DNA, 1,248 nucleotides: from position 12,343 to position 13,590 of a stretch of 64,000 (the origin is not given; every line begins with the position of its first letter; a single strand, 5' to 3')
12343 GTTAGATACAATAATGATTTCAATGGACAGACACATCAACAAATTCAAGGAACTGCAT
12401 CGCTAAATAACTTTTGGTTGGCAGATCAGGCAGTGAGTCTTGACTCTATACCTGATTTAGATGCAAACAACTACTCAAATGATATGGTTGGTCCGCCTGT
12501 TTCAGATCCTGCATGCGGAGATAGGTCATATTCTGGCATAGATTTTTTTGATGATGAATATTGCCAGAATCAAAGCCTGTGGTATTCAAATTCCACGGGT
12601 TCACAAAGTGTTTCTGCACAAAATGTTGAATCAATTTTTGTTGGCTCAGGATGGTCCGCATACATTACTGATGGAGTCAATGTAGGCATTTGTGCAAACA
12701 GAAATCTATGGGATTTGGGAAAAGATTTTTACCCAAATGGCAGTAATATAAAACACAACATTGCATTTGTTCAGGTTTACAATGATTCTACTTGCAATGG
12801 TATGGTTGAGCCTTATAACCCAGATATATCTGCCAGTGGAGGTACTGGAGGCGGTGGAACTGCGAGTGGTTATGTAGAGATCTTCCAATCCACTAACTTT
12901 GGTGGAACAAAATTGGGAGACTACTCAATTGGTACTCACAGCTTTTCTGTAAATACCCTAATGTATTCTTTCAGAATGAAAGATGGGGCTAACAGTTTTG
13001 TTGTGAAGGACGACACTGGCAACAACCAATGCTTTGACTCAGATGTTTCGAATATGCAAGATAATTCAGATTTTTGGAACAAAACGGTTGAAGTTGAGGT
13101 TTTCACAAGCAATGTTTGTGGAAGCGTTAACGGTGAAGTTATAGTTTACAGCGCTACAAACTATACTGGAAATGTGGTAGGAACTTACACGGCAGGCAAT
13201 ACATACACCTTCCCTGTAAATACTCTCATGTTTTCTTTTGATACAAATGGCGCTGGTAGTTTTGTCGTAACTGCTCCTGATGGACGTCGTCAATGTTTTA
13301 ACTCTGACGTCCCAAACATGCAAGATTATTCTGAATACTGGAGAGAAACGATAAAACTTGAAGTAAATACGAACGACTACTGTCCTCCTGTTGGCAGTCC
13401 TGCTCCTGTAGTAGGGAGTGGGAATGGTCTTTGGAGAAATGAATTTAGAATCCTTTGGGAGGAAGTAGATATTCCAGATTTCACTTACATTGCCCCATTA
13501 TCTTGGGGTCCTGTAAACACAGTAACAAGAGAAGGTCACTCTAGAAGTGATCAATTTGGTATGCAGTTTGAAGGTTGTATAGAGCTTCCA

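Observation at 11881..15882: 1333-aa secreted protein with an M23 peptidase, PA14 and tandemly duplicated DUF2341-LamG module, carrying an internal ~1 kb DNA tandem duplication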

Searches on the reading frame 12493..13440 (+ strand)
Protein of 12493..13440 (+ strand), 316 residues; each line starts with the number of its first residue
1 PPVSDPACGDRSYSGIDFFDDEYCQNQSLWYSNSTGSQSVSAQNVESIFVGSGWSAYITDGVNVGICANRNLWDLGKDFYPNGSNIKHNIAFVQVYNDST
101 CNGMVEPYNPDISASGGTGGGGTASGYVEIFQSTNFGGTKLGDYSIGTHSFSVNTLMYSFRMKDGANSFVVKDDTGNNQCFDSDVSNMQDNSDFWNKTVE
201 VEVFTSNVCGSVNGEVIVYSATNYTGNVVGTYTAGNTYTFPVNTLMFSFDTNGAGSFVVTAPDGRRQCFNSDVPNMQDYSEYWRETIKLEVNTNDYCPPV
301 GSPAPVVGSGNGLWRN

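Call 32: search_protein_representatives(protein=window:12493-13440:+)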
Query: 316 residues. Proteins with E-value up to 0.001 (for the whole library): 39; up to 1e-10: 25; up to 1e-30: 9. The best 39 are listed.
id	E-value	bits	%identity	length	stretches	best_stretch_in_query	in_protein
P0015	1.5e-105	369.6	49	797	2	4-308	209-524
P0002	1.3e-94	333.7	59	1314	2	113-316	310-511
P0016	5.8e-94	331.5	31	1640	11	143-305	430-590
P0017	7.3e-53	196.4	37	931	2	120-305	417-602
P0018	3.2e-51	191.0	43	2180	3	124-215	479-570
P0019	1.9e-49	185.2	36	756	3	146-298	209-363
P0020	1.9e-42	162.1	35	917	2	2-270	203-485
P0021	3.6e-35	138.2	36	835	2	124-299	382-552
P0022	2.5e-33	132.2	28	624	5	7-108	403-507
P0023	9.3e-30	120.5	36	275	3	124-306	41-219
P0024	2.0e-27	112.8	38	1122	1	2-234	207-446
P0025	1.4e-26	110.0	31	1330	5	8-209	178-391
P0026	4.2e-24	101.9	30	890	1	4-309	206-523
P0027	6.8e-21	91.3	29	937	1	5-303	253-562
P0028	7.8e-21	91.1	37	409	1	3-133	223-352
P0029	5.2e-20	88.4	31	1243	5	7-211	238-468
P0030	3.5e-18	82.4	32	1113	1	164-306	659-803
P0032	1.4e-16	77.1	33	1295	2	7-214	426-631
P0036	1.3e-13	67.4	31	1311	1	158-300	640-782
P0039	1.3e-10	57.6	30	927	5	10-145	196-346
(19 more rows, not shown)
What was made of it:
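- The family is extremely sparse (call 32).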

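Call 33: search_protein_families(library=pfam, proteins=[P0015, P0016, P0017, P0019, P0020, P0021, P0022, P0024, P0026, P0027], max_evalue=0.001)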
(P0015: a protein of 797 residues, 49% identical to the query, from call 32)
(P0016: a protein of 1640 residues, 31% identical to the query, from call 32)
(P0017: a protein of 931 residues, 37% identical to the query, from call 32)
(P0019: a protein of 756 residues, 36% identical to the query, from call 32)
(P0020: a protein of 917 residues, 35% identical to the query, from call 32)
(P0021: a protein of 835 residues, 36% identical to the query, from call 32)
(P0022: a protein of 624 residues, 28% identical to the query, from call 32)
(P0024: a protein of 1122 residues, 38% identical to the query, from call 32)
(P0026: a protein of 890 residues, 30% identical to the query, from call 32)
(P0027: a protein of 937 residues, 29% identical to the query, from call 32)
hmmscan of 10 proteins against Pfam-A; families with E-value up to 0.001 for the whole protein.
P0015 (797 aa): 2 families
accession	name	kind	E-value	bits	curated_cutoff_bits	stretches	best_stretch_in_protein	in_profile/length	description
PF01551.29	Peptidase_M23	-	1.2e-20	73.9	28.7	2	75-121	13-58/96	Peptidase family M23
PF07953.20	Toxin_R_bind_N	-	8.7e-05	22.7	23.8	1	555-726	21-191/191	Clostridium neurotoxin, N-terminal receptor binding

P0016 (1640 aa): 1 family
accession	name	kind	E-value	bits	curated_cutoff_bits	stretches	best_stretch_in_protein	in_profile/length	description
PF00030.24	Crystall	-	4.1e-05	24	25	0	816-898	2-79/82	Beta/Gamma crystallin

P0017 (931 aa): 1 family
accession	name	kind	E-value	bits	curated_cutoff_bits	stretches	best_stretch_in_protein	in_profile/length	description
PF21253.3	Mann_GBD_bact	-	1.2e-07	32.5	27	1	788-925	1-142/143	Mannanase, galactose-binding domain-like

P0019 (756 aa): 1 family
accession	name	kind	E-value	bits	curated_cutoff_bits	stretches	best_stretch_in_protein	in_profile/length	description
PF03781.23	FGE-sulfatase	-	6.7e-11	42.8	23.3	1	495-594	4-113/255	Sulfatase-modifying factor enzyme 1-like domain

P0020 (917 aa): 2 families
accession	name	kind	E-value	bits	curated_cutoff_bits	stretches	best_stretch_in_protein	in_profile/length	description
PF01551.29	Peptidase_M23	-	3.3e-20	72.5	28.7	2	69-122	13-58/96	Peptidase family M23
PF00041.27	fn3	-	2e-10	41.2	25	1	711-797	2-83/84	Fibronectin type III domain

P0021 (835 aa): 1 family
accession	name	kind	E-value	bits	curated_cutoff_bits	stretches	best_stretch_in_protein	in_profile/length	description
PF01551.29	Peptidase_M23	-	2.7e-23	82.4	28.7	1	119-215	2-96/96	Peptidase family M23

P0022 (624 aa): 0 families

P0024 (1122 aa): 5 families
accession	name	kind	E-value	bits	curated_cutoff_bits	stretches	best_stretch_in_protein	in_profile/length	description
PF01551.29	Peptidase_M23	-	4.8e-18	65.6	28.7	1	65-171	5-91/96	Peptidase family M23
PF00030.24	Crystall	-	2.9e-09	37.3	25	0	523-608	2-81/82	Beta/Gamma crystallin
PF08964.15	Crystall_3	-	3e-05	24.6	27.3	0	1014-1072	5-67/86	Beta/Gamma crystallin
PF00041.27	fn3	-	6.1e-05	23.6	25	0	910-986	2-75/84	Fibronectin type III domain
PF03995.18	Inhibitor_I36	-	0.00012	22.4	21.1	0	1017-1068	16-68/69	Peptidase inhibitor family I36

P0026 (890 aa): 2 families
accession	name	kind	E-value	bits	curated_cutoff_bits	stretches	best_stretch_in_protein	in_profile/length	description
PF01551.29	Peptidase_M23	-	8.4e-21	74.4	28.7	1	68-174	5-91/96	Peptidase family M23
PF00041.27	fn3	-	1.2e-16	61.1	25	1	616-699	2-82/84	Fibronectin type III domain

P0027 (937 aa): 2 families
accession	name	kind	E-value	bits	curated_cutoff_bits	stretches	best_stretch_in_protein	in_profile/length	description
PF00041.27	fn3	-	1e-10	42.1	25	1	659-743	2-83/84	Fibronectin type III domain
PF00030.24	Crystall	-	0.00057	20.4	25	0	425-499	2-68/82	Beta/Gamma crystallin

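Call 41: search_protein_families(library=pfam, proteins=[P0018, P0025, P0029, P0030, P0032, P0036, P0039], max_evalue=0.001)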
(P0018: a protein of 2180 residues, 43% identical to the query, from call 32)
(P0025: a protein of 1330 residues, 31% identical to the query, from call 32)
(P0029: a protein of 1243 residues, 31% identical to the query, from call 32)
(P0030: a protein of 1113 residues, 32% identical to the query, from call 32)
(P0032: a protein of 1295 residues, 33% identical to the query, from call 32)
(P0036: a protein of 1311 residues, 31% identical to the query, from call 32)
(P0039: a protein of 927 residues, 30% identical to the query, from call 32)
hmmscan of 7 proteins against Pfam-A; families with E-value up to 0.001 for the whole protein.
P0018 (2180 aa): 6 families
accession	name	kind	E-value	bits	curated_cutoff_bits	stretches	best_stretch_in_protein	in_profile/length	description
PF13385.13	Laminin_G_3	-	1.6e-68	230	27.6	6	1429-1574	12-151/151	Concanavalin A-like lectin/glucanases superfamily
PF00089.32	Trypsin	-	3e-28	99.6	20.6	1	29-243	3-220/220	Trypsin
PF07953.20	Toxin_R_bind_N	-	7.7e-18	65.3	23.8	2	815-999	3-189/191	Clostridium neurotoxin, N-terminal receptor binding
PF10102.14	DUF2341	-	1.6e-11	44.9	23.4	1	1873-1932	1-59/84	Domain of unknown function (DUF2341)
PF13365.12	Trypsin_2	-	4.1e-07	31.3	27.6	1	64-217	5-143/144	Trypsin-like peptidase domain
PF02210.31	Laminin_G_2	-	9.8e-07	29.7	22.9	0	1471-1529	27-86/126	Laminin G domain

P0025 (1330 aa): 3 families
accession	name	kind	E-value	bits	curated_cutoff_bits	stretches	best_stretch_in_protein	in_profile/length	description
PF00041.27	fn3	-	1.4e-08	35.2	25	0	515-611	3-82/84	Fibronectin type III domain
PF03995.18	Inhibitor_I36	-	2.8e-08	34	21.1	0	410-474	15-68/69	Peptidase inhibitor family I36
PF08964.15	Crystall_3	-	4.4e-08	33.6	27.3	0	1121-1183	3-65/86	Beta/Gamma crystallin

P0029 (1243 aa): 3 families
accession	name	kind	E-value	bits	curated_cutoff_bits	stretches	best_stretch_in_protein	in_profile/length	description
PF01551.29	Peptidase_M23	-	5.2e-23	81.5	28.7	1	83-177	4-91/96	Peptidase family M23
PF00041.27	fn3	-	3.5e-12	46.8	25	1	1141-1223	2-82/84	Fibronectin type III domain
PF08964.15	Crystall_3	-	4.8e-09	36.7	27.3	1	1003-1052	4-55/86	Beta/Gamma crystallin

P0030 (1113 aa): 1 family
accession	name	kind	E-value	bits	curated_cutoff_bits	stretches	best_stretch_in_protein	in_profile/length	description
PF00041.27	fn3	-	1.8e-09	38.1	25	1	897-983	2-83/84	Fibronectin type III domain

P0032 (1295 aa): 4 families
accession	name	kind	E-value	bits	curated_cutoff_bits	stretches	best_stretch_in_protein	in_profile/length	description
PF00041.27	fn3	-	1.6e-15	57.5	25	2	832-919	2-83/84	Fibronectin type III domain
PF08964.15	Crystall_3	-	4.9e-09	36.7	27.3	1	433-493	3-65/86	Beta/Gamma crystallin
PF00030.24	Crystall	-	4.5e-07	30.3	25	0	435-521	2-80/82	Beta/Gamma crystallin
PF01551.29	Peptidase_M23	-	7.5e-05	23.3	28.7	1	298-377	13-89/96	Peptidase family M23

P0036 (1311 aa): 1 family
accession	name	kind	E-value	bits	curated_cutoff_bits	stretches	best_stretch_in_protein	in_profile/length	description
PF07691.17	PA14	-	1.3e-30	106.6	24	2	841-927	44-140/147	PA14 domain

P0039 (927 aa): 5 families
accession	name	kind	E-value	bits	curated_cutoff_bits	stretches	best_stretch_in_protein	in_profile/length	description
PF01551.29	Peptidase_M23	-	1.1e-18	67.6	28.7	1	64-146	6-89/96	Peptidase family M23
PF08964.15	Crystall_3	-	1.1e-07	32.3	27.3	0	201-250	4-54/86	Beta/Gamma crystallin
PF18911.6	PKD_4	-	3.2e-05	24.4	27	0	768-803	42-71/85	PKD domain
PF00801.26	PKD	-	0.0002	21.8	23.5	0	773-804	36-69/80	PKD domain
PF00030.24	Crystall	-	0.00028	21.4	25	0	202-243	2-42/82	Beta/Gamma crystallin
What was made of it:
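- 12508..12798 (+): First beta/gamma-crystallin-like domain (D1), aa 210-306, with two Cys pairs. It travels with the head as one exchangeable unit. Pfam Crystall/Crystall_3 hits fall at the equivalent position in homologues P0039 and P0032 (call 41).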

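Call 48: list_cluster_members(proteins=[P0015, P0020, P0021, P0024, P0026, P0029, P0018, P0016, P0017, P0039])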
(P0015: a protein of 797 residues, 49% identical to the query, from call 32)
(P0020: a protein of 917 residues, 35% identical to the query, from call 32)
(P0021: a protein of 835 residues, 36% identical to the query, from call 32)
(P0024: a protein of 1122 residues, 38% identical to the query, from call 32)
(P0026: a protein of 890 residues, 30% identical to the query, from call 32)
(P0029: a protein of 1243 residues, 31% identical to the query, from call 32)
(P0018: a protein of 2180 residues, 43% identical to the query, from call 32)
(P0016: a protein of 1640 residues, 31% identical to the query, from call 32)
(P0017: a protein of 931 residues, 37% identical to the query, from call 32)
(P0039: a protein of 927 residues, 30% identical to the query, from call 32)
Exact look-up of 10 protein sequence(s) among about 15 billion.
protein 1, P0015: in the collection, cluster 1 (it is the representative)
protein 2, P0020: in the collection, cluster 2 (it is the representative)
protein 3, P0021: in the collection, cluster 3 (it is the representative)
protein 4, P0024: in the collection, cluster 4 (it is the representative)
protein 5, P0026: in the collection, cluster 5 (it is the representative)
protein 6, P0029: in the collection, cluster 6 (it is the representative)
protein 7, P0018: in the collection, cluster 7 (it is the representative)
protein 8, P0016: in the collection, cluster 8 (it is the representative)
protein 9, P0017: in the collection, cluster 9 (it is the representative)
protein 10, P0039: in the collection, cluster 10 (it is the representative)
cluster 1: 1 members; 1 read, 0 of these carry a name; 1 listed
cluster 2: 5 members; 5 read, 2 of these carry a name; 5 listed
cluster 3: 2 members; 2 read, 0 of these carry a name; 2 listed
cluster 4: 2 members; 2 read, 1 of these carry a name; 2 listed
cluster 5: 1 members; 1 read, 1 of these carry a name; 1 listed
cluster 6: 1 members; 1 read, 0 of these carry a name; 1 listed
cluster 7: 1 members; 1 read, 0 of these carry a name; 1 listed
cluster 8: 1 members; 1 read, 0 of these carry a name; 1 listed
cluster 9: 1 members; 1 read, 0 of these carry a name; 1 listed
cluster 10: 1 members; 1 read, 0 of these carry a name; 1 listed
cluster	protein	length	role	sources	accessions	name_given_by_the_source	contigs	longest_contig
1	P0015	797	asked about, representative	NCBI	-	-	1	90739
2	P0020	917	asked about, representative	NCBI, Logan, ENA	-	-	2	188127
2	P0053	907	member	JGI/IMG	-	murein DD-endopeptidase MepM/ murein hydrolase activator NlpD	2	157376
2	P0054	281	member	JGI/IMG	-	hypothetical protein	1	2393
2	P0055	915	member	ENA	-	-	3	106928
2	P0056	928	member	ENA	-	-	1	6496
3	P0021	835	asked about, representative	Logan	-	-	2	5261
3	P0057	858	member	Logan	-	-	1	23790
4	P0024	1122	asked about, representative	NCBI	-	-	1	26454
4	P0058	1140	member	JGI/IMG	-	hypothetical protein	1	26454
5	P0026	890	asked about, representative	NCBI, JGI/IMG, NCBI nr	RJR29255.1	hypothetical protein C4564_02865 [Candidatus Microgenomates bacterium] | MAG: hypothetical protein C4564_02865 [Candidatus Microgenomates bacterium]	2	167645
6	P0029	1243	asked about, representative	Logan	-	-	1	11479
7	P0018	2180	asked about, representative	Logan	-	-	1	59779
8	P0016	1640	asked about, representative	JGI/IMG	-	-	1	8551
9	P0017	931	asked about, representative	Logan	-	-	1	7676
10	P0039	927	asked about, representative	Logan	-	-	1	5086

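Call 49: find_encoding_contigs(protein=P0015, flank=10000, max_places=2)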
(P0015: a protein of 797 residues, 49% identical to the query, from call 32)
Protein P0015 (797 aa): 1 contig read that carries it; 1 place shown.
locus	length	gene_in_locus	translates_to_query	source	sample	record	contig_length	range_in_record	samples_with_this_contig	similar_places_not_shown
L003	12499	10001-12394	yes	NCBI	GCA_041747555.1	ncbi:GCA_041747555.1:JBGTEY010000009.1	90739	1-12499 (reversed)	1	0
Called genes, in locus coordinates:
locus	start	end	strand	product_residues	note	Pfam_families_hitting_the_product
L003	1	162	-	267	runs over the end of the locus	PF00072:Response_reg, PF00486:Trans_reg_C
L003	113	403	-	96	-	-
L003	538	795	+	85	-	-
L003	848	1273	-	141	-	PF10604:Polyketide_cyc2 (weak), PF08327:AHSA1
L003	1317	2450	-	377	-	PF13439:Glyco_transf_4, PF00534:Glycos_transf_1, PF13692:Glyco_trans_1_4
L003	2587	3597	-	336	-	PF02655:ATP-grasp_3 (weak), PF08443:RimK (faint), PF07478:Dala_Dala_lig_C (faint)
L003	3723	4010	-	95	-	-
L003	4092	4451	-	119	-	-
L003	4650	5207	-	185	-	-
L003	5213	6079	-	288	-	-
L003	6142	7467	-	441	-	PF18144:SMODS (weak), PF18134:AGS_C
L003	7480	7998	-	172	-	-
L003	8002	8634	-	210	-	PF01726:LexA_DNA_bind, PF00717:Peptidase_S24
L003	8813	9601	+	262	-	-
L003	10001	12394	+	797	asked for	PF01551:Peptidase_M23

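Call 50: find_encoding_contigs(protein=P0020, flank=10000, max_places=2)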
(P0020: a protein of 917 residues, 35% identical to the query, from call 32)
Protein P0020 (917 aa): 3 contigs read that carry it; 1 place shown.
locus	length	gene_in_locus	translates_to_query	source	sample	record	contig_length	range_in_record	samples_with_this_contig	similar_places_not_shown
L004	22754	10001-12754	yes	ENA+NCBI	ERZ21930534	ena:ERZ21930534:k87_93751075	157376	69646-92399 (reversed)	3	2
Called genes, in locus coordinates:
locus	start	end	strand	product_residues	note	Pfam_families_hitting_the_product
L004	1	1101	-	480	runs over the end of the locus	PF01225:Mur_ligase, PF08245:Mur_ligase_M, PF02875:Mur_ligase_C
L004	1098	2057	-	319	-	PF01933:CofD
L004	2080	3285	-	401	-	PF08245:Mur_ligase_M, PF02875:Mur_ligase_C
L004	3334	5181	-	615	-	PF03717:PBP_dimer, PF00905:Transpeptidase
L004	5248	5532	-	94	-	-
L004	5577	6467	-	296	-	PF01795:Methyltransf_5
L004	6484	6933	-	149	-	PF02381:MraZ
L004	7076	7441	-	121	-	-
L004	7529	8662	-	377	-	-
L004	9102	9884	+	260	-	-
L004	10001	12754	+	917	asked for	PF01551:Peptidase_M23, PF00041:fn3 (weak)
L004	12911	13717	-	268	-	-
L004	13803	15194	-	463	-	PF28494:GlyRS_ins_1 (weak), PF00587:tRNA-synt_2b, PF03129:HGTP_anticodon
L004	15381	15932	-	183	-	PF11967:RecO_N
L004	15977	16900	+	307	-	-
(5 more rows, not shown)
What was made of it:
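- One family member, P0020, lies about 2.5 kb from a dcw-type cluster (MraZ, the methyltransferase RsmH, a penicillin-binding protein and Mur ligases) (call 50).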

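Call 74: find_encoding_contigs(protein=P0018, flank=10000, max_places=1)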
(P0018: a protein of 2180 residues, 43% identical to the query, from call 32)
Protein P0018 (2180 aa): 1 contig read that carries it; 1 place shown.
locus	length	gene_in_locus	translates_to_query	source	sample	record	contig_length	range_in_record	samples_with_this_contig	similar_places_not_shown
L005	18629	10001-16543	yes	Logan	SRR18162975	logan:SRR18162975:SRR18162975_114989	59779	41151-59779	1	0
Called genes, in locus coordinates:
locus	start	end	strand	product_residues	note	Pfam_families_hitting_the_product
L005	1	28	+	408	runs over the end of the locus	PF04932:Wzy_C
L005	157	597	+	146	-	-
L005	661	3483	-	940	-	-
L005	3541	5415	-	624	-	-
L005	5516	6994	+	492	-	-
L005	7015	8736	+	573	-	-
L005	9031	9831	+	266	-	-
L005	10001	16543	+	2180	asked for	PF00089:Trypsin, PF13365:Trypsin_2 (weak), PF02210:Laminin_G_2 (faint), PF13385:Laminin_G_3, PF07953:Toxin_R_bind_N (weak), PF13385:Laminin_G_3, PF10102:DUF2341 (weak), PF13385:Laminin_G_3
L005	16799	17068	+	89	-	PF01817:CM_2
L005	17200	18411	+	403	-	PF00579:tRNA-synt_1b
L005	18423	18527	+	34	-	-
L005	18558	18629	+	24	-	?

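Call 75: find_encoding_contigs(protein=P0026, flank=10000, max_places=1)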
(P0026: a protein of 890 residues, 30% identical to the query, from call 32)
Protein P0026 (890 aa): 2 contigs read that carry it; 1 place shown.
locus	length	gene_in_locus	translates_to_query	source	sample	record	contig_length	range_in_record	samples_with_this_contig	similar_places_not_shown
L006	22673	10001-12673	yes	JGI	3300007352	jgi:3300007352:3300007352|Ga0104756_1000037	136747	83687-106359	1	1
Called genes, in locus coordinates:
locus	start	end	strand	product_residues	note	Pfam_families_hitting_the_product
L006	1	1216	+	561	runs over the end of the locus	PF01368:DHH, PF02272:DHHA1, PF17768:RecJ_OB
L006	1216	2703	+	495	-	PF13328:HD_4, PF01966:HD, PF04607:RelA_SpoT, PF02824:TGS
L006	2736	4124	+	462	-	PF01336:tRNA_anti-codon, PF00152:tRNA-synt_2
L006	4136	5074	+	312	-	PF00768:Peptidase_S11, PF02113:Peptidase_S13 (faint), PF13354:Beta-lactamase2 (weak)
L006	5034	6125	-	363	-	-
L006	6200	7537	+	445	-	PF00749:tRNA-synt_1c, PF19269:Anticodon_2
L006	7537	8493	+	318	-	-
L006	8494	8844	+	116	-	-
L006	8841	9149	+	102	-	PF14076:DUF4258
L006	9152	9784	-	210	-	PF08327:AHSA1 (weak)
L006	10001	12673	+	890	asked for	PF01551:Peptidase_M23, PF00041:fn3 (weak)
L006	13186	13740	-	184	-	-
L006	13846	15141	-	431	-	PF00239:Resolvase, PF07508:Recombinase, PF13408:Zn_ribbon_recom (weak)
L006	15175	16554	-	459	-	-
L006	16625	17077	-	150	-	-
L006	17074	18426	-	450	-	PF01555:N6_N4_Mtase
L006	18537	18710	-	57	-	-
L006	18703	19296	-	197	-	-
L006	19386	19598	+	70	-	PF24250:HVO_2718 (weak), PF13560:HTH_31, PF12844:HTH_19, PF01381:HTH_3, PF13443:HTH_26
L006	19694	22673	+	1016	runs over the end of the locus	PF02384:N6_Mtase, PF20473:MmeI_Mtase, PF07669:Eco57I, PF18135:Type_ISP_C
